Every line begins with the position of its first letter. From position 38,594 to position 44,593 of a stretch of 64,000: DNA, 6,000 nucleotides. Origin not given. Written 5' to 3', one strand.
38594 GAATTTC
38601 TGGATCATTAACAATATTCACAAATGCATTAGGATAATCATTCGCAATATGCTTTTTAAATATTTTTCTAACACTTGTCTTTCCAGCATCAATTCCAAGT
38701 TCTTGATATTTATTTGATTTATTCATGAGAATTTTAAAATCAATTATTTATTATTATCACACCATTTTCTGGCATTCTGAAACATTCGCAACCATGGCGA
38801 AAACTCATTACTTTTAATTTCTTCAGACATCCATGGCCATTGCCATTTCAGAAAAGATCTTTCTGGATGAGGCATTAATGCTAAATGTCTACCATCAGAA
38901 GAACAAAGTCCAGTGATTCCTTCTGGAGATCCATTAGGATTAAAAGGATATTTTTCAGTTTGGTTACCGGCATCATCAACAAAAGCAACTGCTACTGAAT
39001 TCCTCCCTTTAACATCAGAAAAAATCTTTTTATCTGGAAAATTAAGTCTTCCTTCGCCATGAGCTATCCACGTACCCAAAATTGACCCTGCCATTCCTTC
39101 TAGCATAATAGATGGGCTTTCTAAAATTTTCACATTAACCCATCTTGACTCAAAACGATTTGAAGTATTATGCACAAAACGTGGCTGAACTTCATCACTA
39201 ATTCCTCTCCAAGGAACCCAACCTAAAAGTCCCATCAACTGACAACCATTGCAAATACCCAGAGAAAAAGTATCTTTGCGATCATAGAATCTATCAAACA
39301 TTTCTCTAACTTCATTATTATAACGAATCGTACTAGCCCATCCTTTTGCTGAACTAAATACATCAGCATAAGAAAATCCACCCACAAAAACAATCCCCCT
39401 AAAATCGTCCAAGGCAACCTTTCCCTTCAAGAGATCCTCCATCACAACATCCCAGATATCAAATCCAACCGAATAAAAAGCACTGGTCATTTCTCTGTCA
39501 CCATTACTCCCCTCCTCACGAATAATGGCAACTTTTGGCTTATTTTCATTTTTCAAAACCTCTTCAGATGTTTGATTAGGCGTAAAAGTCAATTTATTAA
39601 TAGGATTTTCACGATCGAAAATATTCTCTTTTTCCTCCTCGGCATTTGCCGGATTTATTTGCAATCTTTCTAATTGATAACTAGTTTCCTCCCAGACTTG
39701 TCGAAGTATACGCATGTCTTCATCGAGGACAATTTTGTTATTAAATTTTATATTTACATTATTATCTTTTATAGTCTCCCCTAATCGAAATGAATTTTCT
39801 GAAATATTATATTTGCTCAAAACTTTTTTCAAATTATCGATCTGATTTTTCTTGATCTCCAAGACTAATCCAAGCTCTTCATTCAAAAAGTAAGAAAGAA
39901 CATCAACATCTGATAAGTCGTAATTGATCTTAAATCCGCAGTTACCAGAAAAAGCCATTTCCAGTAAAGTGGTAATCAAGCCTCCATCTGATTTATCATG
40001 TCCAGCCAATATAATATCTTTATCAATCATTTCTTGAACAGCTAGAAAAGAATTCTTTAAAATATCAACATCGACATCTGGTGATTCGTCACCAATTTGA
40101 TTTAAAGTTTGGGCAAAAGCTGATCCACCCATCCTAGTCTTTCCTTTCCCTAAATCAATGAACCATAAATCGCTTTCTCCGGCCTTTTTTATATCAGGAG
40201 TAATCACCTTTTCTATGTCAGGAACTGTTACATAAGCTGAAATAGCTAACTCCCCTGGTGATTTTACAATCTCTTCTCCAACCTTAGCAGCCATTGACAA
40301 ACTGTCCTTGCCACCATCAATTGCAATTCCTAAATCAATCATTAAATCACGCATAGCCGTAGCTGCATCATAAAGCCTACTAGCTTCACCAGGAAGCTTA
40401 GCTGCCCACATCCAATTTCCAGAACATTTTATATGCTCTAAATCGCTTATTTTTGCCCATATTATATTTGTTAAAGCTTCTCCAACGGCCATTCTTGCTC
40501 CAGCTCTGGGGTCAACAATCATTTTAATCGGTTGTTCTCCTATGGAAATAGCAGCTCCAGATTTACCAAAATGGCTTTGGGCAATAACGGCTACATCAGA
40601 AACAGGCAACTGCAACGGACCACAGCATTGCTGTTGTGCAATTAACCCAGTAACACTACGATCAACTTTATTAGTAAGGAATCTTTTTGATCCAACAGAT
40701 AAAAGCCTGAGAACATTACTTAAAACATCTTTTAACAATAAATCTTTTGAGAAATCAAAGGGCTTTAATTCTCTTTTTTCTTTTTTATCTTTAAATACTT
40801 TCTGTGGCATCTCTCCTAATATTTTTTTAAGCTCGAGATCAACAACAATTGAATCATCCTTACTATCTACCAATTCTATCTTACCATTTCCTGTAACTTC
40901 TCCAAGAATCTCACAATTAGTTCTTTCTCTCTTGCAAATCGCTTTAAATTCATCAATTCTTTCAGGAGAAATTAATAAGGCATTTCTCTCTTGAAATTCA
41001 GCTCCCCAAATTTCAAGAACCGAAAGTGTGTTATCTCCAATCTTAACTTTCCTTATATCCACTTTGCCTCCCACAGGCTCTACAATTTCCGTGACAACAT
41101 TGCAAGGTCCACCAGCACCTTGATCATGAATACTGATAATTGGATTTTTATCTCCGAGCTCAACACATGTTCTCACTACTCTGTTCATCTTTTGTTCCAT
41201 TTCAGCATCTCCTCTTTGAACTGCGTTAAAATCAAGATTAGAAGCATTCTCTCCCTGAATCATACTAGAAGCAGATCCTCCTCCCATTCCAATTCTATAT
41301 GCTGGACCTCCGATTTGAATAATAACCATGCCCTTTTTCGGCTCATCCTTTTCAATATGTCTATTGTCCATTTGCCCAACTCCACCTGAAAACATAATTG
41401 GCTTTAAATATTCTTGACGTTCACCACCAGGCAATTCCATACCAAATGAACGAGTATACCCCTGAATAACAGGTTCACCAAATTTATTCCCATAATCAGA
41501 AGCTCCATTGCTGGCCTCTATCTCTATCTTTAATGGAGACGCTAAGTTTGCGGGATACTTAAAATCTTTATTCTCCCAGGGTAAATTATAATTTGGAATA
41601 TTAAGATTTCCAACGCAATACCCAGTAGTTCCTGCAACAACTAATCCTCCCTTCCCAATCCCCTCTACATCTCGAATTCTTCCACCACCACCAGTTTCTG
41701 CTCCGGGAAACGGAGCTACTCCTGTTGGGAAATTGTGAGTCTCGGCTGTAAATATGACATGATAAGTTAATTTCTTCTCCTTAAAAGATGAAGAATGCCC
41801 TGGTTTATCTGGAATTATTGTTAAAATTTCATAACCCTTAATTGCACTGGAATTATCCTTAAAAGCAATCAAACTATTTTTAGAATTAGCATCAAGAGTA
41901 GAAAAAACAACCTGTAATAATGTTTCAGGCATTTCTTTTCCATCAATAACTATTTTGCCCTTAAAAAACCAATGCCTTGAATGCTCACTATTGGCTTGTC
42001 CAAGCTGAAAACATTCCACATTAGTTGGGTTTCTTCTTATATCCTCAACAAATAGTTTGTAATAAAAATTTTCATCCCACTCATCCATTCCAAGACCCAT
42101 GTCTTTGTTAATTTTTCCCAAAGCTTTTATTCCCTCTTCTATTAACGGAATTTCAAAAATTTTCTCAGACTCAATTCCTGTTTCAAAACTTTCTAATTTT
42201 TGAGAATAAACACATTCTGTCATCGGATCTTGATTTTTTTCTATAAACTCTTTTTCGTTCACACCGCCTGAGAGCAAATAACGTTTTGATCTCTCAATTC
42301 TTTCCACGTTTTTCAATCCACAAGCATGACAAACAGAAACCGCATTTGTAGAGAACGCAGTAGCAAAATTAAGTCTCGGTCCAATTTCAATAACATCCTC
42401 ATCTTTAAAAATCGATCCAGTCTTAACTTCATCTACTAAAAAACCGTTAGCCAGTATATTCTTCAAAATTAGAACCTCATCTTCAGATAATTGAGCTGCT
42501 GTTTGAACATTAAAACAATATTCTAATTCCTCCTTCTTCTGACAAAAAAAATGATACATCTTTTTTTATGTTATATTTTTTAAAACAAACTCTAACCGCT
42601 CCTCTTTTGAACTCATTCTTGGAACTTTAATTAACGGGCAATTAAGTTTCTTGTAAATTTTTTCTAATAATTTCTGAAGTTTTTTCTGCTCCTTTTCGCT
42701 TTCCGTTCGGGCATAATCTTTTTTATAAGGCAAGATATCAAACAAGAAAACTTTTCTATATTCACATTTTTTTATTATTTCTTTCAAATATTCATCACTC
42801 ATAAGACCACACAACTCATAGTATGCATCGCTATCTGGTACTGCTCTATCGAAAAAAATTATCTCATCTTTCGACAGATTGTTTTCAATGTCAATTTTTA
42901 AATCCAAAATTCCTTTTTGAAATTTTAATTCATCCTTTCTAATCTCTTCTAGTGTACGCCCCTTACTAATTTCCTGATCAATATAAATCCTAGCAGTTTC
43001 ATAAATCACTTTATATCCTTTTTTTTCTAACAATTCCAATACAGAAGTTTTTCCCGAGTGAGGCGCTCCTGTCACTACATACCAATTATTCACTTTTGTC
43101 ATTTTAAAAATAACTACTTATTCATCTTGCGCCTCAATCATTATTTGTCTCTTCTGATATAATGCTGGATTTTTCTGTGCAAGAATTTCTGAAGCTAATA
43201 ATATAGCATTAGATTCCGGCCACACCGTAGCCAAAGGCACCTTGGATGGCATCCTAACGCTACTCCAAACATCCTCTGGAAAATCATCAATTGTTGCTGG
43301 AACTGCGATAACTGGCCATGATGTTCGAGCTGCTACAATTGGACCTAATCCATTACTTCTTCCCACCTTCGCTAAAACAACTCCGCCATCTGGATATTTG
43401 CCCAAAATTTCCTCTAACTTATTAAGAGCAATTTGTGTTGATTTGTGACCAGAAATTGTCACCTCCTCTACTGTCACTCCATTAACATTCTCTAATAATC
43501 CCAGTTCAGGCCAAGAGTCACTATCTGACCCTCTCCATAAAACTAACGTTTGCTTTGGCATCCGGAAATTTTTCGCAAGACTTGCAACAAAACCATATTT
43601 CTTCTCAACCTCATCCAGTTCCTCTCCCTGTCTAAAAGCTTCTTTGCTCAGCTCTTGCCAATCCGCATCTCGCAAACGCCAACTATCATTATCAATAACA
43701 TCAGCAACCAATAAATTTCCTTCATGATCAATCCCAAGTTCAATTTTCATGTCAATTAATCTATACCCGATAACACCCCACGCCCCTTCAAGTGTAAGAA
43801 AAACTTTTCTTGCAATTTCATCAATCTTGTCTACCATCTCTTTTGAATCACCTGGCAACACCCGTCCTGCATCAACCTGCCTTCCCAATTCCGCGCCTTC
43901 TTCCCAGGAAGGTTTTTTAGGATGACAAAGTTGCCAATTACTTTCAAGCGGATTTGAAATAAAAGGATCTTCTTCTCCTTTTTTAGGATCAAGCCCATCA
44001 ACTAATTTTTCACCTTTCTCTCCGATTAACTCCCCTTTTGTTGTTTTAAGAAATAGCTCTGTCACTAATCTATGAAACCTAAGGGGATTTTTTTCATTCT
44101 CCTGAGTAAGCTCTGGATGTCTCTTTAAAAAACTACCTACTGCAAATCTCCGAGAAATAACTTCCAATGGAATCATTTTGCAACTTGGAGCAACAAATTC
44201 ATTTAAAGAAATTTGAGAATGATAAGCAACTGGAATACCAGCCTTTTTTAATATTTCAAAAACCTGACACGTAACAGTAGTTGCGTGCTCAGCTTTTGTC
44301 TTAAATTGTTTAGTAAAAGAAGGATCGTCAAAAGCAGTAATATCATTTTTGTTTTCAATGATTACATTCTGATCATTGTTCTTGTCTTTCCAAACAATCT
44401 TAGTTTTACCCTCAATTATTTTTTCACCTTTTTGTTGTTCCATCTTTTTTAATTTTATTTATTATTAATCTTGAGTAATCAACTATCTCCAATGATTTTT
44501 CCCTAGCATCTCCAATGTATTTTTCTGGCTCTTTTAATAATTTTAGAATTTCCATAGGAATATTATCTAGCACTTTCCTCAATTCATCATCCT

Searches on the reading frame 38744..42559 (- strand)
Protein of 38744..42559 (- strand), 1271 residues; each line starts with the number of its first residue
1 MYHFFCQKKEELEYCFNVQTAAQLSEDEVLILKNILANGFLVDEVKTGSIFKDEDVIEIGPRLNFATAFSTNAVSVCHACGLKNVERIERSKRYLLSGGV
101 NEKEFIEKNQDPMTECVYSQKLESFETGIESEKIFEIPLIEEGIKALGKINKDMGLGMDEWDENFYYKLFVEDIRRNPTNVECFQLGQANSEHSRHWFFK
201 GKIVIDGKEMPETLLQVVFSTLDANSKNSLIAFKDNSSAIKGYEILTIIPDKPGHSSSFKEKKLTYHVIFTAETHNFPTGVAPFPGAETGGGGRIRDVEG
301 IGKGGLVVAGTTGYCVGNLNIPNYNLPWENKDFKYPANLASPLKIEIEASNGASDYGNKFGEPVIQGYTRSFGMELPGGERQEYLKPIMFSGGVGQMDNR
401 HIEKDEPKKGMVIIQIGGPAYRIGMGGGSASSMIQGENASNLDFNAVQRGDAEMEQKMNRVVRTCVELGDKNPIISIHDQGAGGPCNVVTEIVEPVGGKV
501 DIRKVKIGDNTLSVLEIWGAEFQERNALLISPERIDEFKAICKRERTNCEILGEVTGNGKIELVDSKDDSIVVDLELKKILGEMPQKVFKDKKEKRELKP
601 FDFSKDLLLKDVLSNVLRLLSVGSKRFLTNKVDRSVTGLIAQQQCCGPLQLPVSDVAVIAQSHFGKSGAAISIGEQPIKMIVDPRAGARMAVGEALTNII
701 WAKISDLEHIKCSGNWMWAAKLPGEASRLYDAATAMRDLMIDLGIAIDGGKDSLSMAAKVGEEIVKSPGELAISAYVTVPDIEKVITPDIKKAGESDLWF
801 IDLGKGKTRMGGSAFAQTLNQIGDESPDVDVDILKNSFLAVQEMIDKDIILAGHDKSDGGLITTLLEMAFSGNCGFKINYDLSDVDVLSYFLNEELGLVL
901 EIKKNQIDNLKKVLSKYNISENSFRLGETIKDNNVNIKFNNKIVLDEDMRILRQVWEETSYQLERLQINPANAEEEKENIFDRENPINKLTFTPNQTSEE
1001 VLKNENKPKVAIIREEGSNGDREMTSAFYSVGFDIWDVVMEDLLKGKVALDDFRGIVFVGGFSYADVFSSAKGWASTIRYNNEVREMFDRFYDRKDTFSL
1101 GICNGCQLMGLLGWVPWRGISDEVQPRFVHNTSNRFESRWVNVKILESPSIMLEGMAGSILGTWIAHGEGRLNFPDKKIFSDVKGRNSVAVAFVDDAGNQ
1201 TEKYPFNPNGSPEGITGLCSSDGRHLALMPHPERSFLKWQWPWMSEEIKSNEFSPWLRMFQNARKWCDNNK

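Call 47: search_protein_families(library=pfam, proteins=[window:38744-42559:-], max_evalue=0.0001)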
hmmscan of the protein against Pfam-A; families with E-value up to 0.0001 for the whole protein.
window:38744-42559:- (1271 aa): 5 families
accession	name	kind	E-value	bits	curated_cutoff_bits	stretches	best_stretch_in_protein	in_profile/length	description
PF13507.12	GATase_5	-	1.2e-108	362.5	27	1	1007-1267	1-260/260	CobB/CobQ-like glutamine amidotransferase domain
PF22689.1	FGAR-AT_PurM_N-like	-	1.7e-55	187.6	27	1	624-777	1-159/160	FGAR-AT PurM_N-like domain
PF02769.27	AIRS_C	-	7.8e-41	140.3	23.1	2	408-564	1-154/156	AIR synthase related protein, C-terminal domain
PF18076.6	FGAR-AT_N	-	3.4e-15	56.5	26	1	13-121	1-108/115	Formylglycinamide ribonucleotide amidotransferase N-terminal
PF18072.6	FGAR-AT_linker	-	1.9e-08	35.1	26.6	1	148-196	2-49/50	Formylglycinamide ribonucleotide amidotransferase linker domain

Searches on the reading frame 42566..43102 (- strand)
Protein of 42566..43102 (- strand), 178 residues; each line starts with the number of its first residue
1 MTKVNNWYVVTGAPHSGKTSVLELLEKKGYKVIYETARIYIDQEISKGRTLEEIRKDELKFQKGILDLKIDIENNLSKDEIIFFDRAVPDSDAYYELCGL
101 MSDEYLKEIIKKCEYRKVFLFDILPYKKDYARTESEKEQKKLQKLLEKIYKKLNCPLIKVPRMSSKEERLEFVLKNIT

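Call 47: search_protein_families(library=pfam, proteins=[window:42566-43102:-], max_evalue=0.0001)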
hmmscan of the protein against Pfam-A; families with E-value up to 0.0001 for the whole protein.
window:42566-43102:- (178 aa): 1 family
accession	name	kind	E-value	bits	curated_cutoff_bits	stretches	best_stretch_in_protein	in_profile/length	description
PF13521.12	AAA_28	-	7.6e-32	111.2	27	1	8-166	2-162/164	AAA domain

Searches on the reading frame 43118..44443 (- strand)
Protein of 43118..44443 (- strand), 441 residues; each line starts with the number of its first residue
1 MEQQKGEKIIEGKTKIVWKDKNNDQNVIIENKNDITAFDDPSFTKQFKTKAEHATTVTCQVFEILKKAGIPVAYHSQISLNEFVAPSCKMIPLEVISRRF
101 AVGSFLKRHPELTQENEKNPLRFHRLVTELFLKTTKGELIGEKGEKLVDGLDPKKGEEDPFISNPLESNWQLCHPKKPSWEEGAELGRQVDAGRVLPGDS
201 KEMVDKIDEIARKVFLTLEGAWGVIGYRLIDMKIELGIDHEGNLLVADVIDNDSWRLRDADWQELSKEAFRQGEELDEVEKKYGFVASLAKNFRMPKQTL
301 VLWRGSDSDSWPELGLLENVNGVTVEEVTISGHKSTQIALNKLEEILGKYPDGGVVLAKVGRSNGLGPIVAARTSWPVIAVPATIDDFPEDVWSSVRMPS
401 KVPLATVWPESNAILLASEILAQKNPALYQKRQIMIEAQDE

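Call 47: search_protein_families(library=pfam, proteins=[window:43118-44443:-], max_evalue=0.0001)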
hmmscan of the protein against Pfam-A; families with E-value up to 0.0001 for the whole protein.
window:43118-44443:- (441 aa): 2 families
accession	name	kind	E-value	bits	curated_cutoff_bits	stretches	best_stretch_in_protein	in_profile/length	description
PF01259.24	SAICAR_synt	-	6.4e-36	124.7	20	2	9-136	2-121/233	SAICAR synthetase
PF00731.26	AIRC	-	8.8e-18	64.7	30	1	321-433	25-139/148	AIR carboxylase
